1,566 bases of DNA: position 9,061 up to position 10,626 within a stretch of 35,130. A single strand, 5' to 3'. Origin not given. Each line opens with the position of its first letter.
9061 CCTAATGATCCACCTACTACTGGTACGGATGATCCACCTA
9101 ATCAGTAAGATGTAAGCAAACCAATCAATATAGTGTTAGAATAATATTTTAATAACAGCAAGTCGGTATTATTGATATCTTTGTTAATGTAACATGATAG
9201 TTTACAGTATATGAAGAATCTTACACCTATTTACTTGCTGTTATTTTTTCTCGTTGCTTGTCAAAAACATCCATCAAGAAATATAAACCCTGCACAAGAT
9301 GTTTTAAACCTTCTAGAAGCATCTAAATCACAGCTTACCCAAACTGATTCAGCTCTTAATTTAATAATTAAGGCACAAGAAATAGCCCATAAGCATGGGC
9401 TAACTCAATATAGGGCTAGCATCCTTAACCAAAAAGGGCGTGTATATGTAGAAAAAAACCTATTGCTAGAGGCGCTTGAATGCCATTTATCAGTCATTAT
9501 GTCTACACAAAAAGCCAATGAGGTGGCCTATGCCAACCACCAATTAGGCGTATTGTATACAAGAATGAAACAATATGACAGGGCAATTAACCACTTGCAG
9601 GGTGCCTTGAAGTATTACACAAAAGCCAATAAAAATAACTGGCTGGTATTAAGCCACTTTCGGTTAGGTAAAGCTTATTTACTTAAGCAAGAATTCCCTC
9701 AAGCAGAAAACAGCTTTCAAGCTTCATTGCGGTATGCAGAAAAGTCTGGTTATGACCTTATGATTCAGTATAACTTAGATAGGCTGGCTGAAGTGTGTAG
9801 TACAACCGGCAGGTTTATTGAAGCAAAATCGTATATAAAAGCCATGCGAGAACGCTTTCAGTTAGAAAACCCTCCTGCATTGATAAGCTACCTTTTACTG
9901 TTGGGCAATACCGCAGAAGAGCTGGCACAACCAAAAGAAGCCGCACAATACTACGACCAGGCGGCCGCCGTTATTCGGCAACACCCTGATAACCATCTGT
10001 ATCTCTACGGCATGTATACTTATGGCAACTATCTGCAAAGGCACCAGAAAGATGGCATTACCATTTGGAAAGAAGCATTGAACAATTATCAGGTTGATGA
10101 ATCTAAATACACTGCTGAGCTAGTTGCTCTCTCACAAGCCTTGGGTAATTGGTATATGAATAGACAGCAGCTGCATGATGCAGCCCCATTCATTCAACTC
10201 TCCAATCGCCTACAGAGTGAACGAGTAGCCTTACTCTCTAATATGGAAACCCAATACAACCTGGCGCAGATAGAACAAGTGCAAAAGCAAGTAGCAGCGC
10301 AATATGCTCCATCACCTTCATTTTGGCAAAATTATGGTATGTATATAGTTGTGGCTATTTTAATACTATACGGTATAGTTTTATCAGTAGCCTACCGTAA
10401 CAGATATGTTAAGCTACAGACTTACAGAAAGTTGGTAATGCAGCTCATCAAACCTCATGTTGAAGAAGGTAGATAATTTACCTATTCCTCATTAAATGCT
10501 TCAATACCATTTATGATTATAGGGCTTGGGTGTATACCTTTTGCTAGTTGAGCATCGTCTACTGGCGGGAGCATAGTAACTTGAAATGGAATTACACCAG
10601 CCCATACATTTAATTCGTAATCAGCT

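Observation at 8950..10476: Small peptide gene paired with a kinase-less extracytoplasmic TPR 'sensor half'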

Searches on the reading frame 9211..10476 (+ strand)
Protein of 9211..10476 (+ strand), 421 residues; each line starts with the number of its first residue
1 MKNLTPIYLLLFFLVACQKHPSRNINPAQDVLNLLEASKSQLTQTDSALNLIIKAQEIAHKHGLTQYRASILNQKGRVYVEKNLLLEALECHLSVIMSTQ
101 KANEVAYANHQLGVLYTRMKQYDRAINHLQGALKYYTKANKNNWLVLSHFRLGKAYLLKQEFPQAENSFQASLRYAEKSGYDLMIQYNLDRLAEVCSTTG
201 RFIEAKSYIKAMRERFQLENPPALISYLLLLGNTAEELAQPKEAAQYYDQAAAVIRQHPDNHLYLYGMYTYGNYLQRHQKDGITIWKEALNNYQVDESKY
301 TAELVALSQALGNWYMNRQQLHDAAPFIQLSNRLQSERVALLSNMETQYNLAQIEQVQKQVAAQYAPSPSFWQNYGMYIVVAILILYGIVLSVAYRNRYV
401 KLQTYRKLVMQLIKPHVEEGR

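Call 4: search_protein_families(library=pfam, proteins=[window:9211-10476:+], max_evalue=0.1)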
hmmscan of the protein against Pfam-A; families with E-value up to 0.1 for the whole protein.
window:9211-10476:+ (421 aa): 14 families
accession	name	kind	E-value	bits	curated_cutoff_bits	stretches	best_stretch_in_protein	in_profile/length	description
PF13424.12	TPR_12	-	2e-17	63.6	30.1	2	105-178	2-77/77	Tetratricopeptide repeat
PF07719.23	TPR_2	-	1.2e-11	44.2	27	2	106-136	1-31/34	Tetratricopeptide repeat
PF00515.34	TPR_1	-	1.4e-10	41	27.8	2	108-133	3-28/34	Tetratricopeptide repeat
PF13176.12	TPR_7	-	2e-10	40.4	27.9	0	110-133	3-26/36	Tetratricopeptide repeat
PF13181.12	TPR_8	-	4.3e-09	36.3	25.7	1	107-135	2-30/34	Tetratricopeptide repeat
PF17874.7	TPR_MalT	-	1.7e-05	24.7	45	1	115-262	10-158/336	MalT-like TPR region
PF13428.12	TPR_14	-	2.4e-05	25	23.5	0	228-265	4-38/44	Tetratricopeptide repeat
PF13374.12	TPR_10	-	2.7e-05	24.5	27.5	1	110-139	6-35/42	Tetratricopeptide repeat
PF09976.15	TPR_21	-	6.1e-05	23.3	25.5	1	26-193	34-192/193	Tetratricopeptide repeat-like domain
PF14559.12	TPR_19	-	0.00017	22.3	25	1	119-176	4-55/68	Tetratricopeptide repeat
PF13432.12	TPR_16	-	0.00076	20.3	32.7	0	113-173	4-58/65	Tetratricopeptide repeat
PF13174.12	TPR_6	-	0.0064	17.5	26.3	0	111-136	5-30/33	Tetratricopeptide repeat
PF10602.15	RPN7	-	0.014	15.5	29.6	0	86-152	16-82/174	26S proteasome subunit RPN7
PF22883.1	Consortin_N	-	0.037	14.4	27.7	0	110-138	10-38/52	Consortin, N-terminal domain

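Call 6: search_protein_families(library=ncbifam, proteins=[window:9211-10476:+], max_evalue=1)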
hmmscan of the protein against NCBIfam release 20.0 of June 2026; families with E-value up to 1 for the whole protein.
window:9211-10476:+ (421 aa): 9 families
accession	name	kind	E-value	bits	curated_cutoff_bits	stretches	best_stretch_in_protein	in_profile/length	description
NF040959.1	MamA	equivalog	3.2e-06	26.8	200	2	30-134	72-167/204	magnetosome protein MamA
NF053617.1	SARPRegAfsRStmc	equivalog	1.7e-05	23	1430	1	40-200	790-950/986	SARP-family global regulator AfsR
NF047481.1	lipo_LIC12587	subfamily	5.4e-05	22.7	200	1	1-130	1-118/213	LIC12587 family lipoprotein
TIGR02552.1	LcrH_SycD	equivalog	7.3e-05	22.5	104.8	2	224-269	51-96/136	SycD/LcrH family type III secretion system chaperone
NF053520.1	HK_Porph_FimS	equivalog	7.6e-05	21.2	600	2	118-210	216-308/618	sensor histidine kinase FimS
NF053779.1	BT3442_fam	equivalog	0.00022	20.1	940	1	44-176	117-252/563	BT3442 family protein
NF053720.1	NsdA_fam_reg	subfamily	0.00023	20.8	75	0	231-315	335-421/432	NsdA family TPR-like regulatory protein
TIGR02521.1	type_IV_pilW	equivalog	0.00045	19.8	154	1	97-180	22-99/234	type IV pilus biogenesis/stability protein PilW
TIGR02795.1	tol_pal_ybgF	equivalog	0.0016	19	90.1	2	115-212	11-102/119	tol-pal system protein YbgF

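Call 9: find_homologous_proteins(query=window:9211-10473:+, max_evalue=0.001)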
Query window:9211-10473:+ (421 aa): 2 proteins with E <= 0.001 among 6819 candidates.
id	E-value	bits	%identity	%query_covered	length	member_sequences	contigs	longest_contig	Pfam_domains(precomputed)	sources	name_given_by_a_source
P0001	2.1e-271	917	99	100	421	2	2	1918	PF17874.8,PF00515.35,PF13424.13,PF13176.13,PF13181.13,PF07719.24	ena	-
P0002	1.3e-162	559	62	100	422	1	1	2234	PF00515.35,PF13424.13,PF13176.13,PF13428.13,PF13181.13,PF07719.24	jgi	-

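Call 10: find_encoding_contigs(protein=P0002, flank=10000)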
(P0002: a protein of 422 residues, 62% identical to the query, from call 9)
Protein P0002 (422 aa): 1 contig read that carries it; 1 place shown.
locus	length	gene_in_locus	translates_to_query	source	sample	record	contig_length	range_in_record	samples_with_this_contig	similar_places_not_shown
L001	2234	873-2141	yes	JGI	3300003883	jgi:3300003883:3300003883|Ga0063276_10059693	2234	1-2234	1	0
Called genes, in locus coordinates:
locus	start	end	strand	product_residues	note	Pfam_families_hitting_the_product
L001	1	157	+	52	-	?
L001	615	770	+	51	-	-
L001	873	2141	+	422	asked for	PF13428:TPR_14 (faint), PF00515:TPR_1 (faint), PF07719:TPR_2 (faint), PF13176:TPR_7 (faint), PF13181:TPR_8 (faint), PF13424:TPR_12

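Call 11: find_encoding_contigs(protein=P0001, flank=10000)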
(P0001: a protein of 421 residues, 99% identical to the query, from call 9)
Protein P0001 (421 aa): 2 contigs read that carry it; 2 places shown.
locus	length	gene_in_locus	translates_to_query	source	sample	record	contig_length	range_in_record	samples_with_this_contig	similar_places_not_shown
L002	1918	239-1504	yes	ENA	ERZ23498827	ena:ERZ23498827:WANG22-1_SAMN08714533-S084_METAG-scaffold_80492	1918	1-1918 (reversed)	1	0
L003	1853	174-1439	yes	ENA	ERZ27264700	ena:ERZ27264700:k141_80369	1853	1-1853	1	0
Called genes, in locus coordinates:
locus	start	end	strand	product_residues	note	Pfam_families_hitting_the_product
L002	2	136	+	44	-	?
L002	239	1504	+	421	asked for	PF13181:TPR_8 (faint), PF00515:TPR_1 (faint), PF07719:TPR_2 (faint), PF13424:TPR_12, PF13176:TPR_7 (faint), PF17874:TPR_MalT (weak), PF13424:TPR_12 (weak)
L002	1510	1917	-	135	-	?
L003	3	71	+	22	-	?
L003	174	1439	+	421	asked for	PF13181:TPR_8 (faint), PF00515:TPR_1 (faint), PF07719:TPR_2 (faint), PF13424:TPR_12, PF13176:TPR_7 (faint), PF17874:TPR_MalT (weak), PF13424:TPR_12 (weak)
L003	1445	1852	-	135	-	?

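Call 27: search_protein_representatives(protein=window:9211-10473:+)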
Query: 421 residues. Proteins with E-value up to 0.001 (for the whole library): 3117; up to 1e-10: 80; up to 1e-30: 1. The best 150 are listed.
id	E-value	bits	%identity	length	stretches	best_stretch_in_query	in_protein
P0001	6.7e-272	917.4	99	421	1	1-421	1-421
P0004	1.9e-22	96.3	24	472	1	12-407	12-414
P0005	1.3e-21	93.5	23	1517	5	42-256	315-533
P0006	1.9e-20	89.7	23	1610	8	112-240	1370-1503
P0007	2.8e-20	89.1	29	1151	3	28-254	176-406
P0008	5.2e-20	88.3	25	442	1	9-401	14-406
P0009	5.3e-19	84.9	35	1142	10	107-210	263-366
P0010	1.6e-18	83.4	28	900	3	61-183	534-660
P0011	1.1e-16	77.3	26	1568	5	41-173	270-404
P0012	1.8e-16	76.6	24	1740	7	47-295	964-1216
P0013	2.5e-16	76.1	26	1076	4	45-254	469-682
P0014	5.8e-16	74.9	24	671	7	73-200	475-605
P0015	1.2e-15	73.8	27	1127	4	44-255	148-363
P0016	2.8e-15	72.7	26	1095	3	72-273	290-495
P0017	6.9e-15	71.4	25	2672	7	28-255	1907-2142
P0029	2.0e-13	66.6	26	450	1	7-410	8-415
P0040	1.4e-12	63.8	23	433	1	36-394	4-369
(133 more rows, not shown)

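Call 32: find_related_loci(query=A3, collection=genome_contigs, flank=8000)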
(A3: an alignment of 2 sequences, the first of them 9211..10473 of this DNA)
Query A3 (421 aa) in genome_contigs; peptide patterns used: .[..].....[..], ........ (x = any residue, [..] = any of these).
51 stretches matched a pattern, but none encodes a relative of the query by tblastn (E <= 1e-3).

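Call 33: find_homologous_proteins(query=A2, max_evalue=0.00001)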
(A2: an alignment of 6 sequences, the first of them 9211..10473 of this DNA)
Query A2 (6 sequences) (421 aa, profile of the alignment): 22 proteins with E <= 0.00001 among 8000 candidates.
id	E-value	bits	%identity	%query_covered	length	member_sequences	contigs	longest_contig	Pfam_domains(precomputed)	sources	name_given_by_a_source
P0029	3.3e-172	592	24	96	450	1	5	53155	PF13424.13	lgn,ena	-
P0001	3.6e-171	588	99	100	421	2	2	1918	PF17874.8,PF00515.35,PF13424.13,PF13176.13,PF13181.13,PF07719.24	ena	-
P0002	3.0e-169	582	62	100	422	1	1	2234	PF00515.35,PF13424.13,PF13176.13,PF13428.13,PF13181.13,PF07719.24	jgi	-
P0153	2.9e-12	64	20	41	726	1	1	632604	PF13176.13,PF00512.32,PF13428.13,PF13374.13,PF17874.8,PF00515.35,PF13424.13,PF02518.32,PF14938.13,PF13181.13,PF07719.24,PF13174.13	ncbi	ncbi:MAG: tetratricopeptide repeat-containing sensor histidine kinase [Cyclobacteriaceae bacterium]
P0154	6.9e-11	60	23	57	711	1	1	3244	PF13176.13,PF07730.20,PF13428.13,PF13374.13,PF14559.13,PF17874.8,PF00515.35,PF13424.13,PF02518.32,PF13432.13,PF13181.13,PF07719.24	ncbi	-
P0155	1.3e-9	56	29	26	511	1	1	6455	PF13176.13,PF24885.2,PF13428.13,PF08281.19,PF13374.13,PF17874.8,PF00515.35,PF00196.26,PF13424.13,PF13432.13,PF13181.13,PF07719.24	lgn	-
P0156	2.1e-9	55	35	10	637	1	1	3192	PF13414.13,PF09797.16,PF13374.13,PF24575.2,PF25068.3,PF00515.35,PF13424.13,PF13429.13,PF14561.13,PF07719.24,PF13174.13,PF20308.5,PF25063.1,PF13431.13,PF23914.2,PF25062.2,PF13176.13,PF24885.2,PF13428.13,PF25064.2,PF14559.13,PF10516.16,PF13371.13,PF22860.3,PF12895.14,PF21033.5,PF13432.13,PF09295.17,PF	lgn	-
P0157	1.6e-8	52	23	24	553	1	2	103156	PF00515.35,PF00196.26,PF13424.13,PF13176.13,PF14938.13,PF13181.13,PF07719.24,PF13374.13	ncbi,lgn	ncbi:MAG: LuxR C-terminal-related transcriptional regulator [Flavobacteriales bacterium]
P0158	3.3e-8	51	43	5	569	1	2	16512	PF03704.24,PF09976.16,PF13414.13,PF23241.2,PF13374.13,PF24575.2,PF25068.3,PF00515.35,PF13424.13,PF13429.13,PF14561.13,PF07719.24,PF13174.13,PF20308.5,PF25063.1,PF14853.13,PF13431.13,PF23914.2,PF25062.2,PF25058.2,PF13176.13,PF13428.13,PF25064.2,PF14559.13,PF13371.13,PF17874.8,PF12895.14,PF21033.5,PF1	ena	-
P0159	3.6e-8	51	19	46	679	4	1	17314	PF17874.8,PF00515.35,PF13424.13,PF13181.13,PF07228.18,PF07719.24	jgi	-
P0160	7.9e-8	50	27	33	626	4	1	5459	PF13431.13,PF17874.8,PF00515.35,PF13424.13,PF13176.13,PF13428.13,PF13181.13,PF07719.24,PF13174.13,PF13374.13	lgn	-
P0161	9.9e-8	49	23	46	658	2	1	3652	PF13414.13,PF12569.15,PF13374.13,PF24575.2,PF00515.35,PF13424.13,PF13429.13,PF07719.24,PF13174.13,PF03911.22,PF25063.1,PF13431.13,PF23914.2,PF25062.2,PF13176.13,PF13428.13,PF25064.2,PF14559.13,PF25575.1,PF13371.13,PF17874.8,PF12895.14,PF21033.5,PF13432.13,PF06552.19,PF13181.13,PF01239.29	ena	-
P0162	1.4e-7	49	-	-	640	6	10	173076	PF17874.8,PF13424.13,PF07730.20,PF02518.32,PF13181.13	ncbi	-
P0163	4.1e-7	47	25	68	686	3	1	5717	PF17874.8,PF00515.35,PF13424.13,PF13176.13,PF02518.32,PF00512.32,PF13181.13,PF07719.24,PF13374.13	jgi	-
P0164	8.1e-7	46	29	22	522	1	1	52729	PF12833.14,PF17874.8,PF00515.35,PF13424.13,PF00165.30,PF13181.13,PF07719.24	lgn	-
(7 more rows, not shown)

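Call 34: find_encoding_contigs(protein=P0029, flank=8000, max_places=5)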
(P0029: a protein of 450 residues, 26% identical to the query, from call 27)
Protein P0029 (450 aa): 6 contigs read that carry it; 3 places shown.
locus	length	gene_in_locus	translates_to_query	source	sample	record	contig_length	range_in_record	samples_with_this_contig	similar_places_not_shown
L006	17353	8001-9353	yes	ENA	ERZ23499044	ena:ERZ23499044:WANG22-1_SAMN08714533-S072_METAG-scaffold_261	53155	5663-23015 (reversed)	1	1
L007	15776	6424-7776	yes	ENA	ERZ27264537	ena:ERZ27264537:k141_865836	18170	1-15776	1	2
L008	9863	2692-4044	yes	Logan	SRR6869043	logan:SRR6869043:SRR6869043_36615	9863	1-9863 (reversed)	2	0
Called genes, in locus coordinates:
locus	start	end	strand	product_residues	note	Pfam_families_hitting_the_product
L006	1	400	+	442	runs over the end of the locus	PF17293:Arm-DNA-bind_5 (weak), PF13102:Phage_int_SAM_5, PF00589:Phage_integrase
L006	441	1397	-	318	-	-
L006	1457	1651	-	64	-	-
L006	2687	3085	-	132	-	-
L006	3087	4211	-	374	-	-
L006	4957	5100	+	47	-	-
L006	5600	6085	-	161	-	-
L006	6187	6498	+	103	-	-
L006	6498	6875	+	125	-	-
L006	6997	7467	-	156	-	-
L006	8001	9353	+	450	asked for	PF13424:TPR_12 (faint)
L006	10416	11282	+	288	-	PF26696:PTL_trimer, PF07484:Collar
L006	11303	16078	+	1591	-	-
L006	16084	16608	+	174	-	-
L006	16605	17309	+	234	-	-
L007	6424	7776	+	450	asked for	PF13424:TPR_12 (faint)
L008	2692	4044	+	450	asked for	PF13424:TPR_12 (faint)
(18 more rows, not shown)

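Call 36: find_encoding_contigs(protein=P0004, flank=6000, max_places=4)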
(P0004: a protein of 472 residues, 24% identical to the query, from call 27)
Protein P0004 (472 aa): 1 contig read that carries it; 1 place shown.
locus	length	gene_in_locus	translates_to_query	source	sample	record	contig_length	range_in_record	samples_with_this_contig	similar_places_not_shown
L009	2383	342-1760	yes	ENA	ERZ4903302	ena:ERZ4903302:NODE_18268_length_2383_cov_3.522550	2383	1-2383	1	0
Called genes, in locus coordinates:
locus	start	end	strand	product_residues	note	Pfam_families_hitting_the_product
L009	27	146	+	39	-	-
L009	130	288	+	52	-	-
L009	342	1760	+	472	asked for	PF00515:TPR_1 (faint), PF07719:TPR_2 (faint), PF13181:TPR_8 (faint), PF13424:TPR_12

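Call 37: find_encoding_contigs(protein=P0008, flank=6000, max_places=4)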
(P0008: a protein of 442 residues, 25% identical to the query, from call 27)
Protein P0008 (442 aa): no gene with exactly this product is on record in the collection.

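Call 43: find_related_loci(query=A4, collection=genome_contigs, flank=8000)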
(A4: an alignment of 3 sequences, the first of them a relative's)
Query A4 (472 aa) in genome_contigs; peptide patterns used: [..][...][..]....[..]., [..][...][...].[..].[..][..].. (x = any residue, [..] = any of these).
73 stretches matched a pattern; 1 encode a relative of the query (tblastn E <= 1e-3); 1 distinct loci.
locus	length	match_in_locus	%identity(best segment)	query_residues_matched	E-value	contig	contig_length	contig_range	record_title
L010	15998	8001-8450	40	63-204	1e-6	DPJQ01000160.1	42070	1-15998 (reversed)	MAG TPA_asm: Lachnospiraceae bacterium isolate UBA11957 contig_3288, whole genome shotgun sequence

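Call 45: find_encoding_contigs(protein=P0040, flank=8000, max_places=4)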
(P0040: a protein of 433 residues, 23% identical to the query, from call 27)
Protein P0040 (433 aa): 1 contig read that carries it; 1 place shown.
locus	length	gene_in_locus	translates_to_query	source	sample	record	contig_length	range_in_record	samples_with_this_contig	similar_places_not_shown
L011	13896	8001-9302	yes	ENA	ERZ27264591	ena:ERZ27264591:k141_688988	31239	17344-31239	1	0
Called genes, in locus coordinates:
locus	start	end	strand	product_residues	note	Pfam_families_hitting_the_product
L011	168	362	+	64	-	-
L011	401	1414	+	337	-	PF01867:Cas_Cas1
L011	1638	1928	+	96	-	PF09827:CRISPR_Cas2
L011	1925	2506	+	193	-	PF01930:Cas_Cas4, PF12705:PDDEXK_1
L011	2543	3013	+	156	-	-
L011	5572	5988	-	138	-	-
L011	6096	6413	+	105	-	-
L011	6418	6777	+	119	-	-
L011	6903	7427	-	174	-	-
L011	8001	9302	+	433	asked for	PF17874:TPR_MalT (faint), PF13431:TPR_17 (faint), PF13432:TPR_16 (faint), PF00515:TPR_1 (faint), PF07719:TPR_2 (faint), PF13181:TPR_8 (faint), PF13424:TPR_12, PF13428:TPR_14 (faint), +2 more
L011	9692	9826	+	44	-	-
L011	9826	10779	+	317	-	PF08443:RimK (weak)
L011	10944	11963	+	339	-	-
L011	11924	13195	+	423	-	-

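Call 49: search_protein_families(library=pfam, proteins=[L011:6903-7445:-, L011:6418-6777:+, L011:6096-6413:+, L011:5572-5988:-, L011:9826-10779:+, L011:10944-11963:+, L011:11924-13195:+, L011:2543-3013:+, L011:9601-9789:+, L011:7899-9302:+], max_evalue=0.01)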
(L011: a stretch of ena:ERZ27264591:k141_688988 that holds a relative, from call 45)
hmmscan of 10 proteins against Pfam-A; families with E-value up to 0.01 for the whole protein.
L011:6903-7445:- (180 aa): 1 family
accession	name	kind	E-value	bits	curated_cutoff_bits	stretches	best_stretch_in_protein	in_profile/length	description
PF13542.12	HTH_Tnp_ISL3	-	0.00082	19.2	27.4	1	35-73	6-46/51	Helix-turn-helix domain of transposase family ISL3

L011:6418-6777:+ (119 aa): 0 families

L011:6096-6413:+ (105 aa): 1 family
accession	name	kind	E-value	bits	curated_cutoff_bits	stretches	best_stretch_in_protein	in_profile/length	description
PF02954.25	HTH_8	-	0.0015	18.6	22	0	41-59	2-20/42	Bacterial regulatory protein, Fis family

L011:5572-5988:- (138 aa): 1 family
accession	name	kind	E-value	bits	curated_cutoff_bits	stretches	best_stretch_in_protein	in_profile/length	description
PF01381.28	HTH_3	-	0.0046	17.4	23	0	17-62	10-54/55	Helix-turn-helix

L011:9826-10779:+ (317 aa): 2 families
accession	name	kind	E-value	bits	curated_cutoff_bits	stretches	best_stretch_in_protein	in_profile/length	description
PF08443.16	RimK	-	2.9e-07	30.7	21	1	118-308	3-188/188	RimK-like ATP-grasp domain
PF21739.2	DUF6866_N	-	0.0069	16.6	27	0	17-55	46-84/153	Family of unknown function (DUF6866) N-terminal domain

L011:10944-11963:+ (339 aa): 0 families

L011:11924-13195:+ (423 aa): 0 families

L011:2543-3013:+ (156 aa): 0 families

L011:9601-9789:+ (62 aa): 0 families

L011:7899-9302:+ (467 aa): 13 families
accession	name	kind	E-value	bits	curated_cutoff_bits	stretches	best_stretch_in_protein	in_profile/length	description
PF13424.12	TPR_12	-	2.3e-15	57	30.1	1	71-140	3-76/77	Tetratricopeptide repeat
PF00515.34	TPR_1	-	5.3e-11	42.3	27.8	2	71-101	1-31/34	Tetratricopeptide repeat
PF07719.23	TPR_2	-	4.4e-10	39.3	27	0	71-100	1-30/34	Tetratricopeptide repeat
PF13181.12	TPR_8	-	9.9e-08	32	25.7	1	110-135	2-27/34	Tetratricopeptide repeat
PF17874.7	TPR_MalT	-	1.2e-07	31.8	45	1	46-216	55-229/336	MalT-like TPR region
PF13428.12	TPR_14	-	3e-06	27.8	23.5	0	112-139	4-31/44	Tetratricopeptide repeat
PF13176.12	TPR_7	-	4.7e-06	26.7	27.9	0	112-135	2-25/36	Tetratricopeptide repeat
PF13432.12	TPR_16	-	9.4e-06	26.4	32.7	0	78-136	4-58/65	Tetratricopeptide repeat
PF13431.12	TPR_17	-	9.9e-06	25.9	24.4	0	106-130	10-34/34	Tetratricopeptide repeat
PF13374.12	TPR_10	-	7.5e-05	23.1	27.5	0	81-100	12-31/42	Tetratricopeptide repeat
PF13174.12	TPR_6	-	0.00014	22.7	26.3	0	110-139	1-30/33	Tetratricopeptide repeat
PF23300.3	HEAT_Nup120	-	0.00017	21.9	29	0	194-261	31-98/170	Nucleoporin Nup120, HEAT repeats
PF14559.12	TPR_19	-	0.00019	22.2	25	0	190-217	26-53/68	Tetratricopeptide repeat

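Call 59: predict_structure(alignment_id=A2)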
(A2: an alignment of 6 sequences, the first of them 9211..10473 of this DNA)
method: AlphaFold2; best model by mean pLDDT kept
length: 421 residues; sequences in the alignment: 6
mean_pLDDT: 82.6   pTM: 0.66
mean pLDDT of the five models: 82.6, 81.8, 79.9, 79.7, 78.1
residues with pLDDT >= 90: 148; 70-90: 199; 50-70: 58; < 50: 16
segments of 3 or more residues with pLDDT < 50: 1-4, 17-24, 419-421
pLDDT, mean of each block of 10 residues (from residue 1): 49 47 68 93 90 95 90 94 81 87 94 87 93 94 94 94 97 94 89 89 86 78 84 86 91 88 87 89 88 68 85 90 88 78 66 63 58 73 87 84 76 59 36
secondary structure, 60 per line:
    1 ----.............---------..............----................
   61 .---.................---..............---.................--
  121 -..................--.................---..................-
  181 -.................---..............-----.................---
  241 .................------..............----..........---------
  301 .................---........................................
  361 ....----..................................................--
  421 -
elements in order: H5-17 H27-40 H45-61 H65-81 H85-98 H102-118 H122-139 H142-158 H162-179 H182-198 H202-215 H221-237 H241-257 H264-277 H282-291 H301-317 H321-364 H369-418
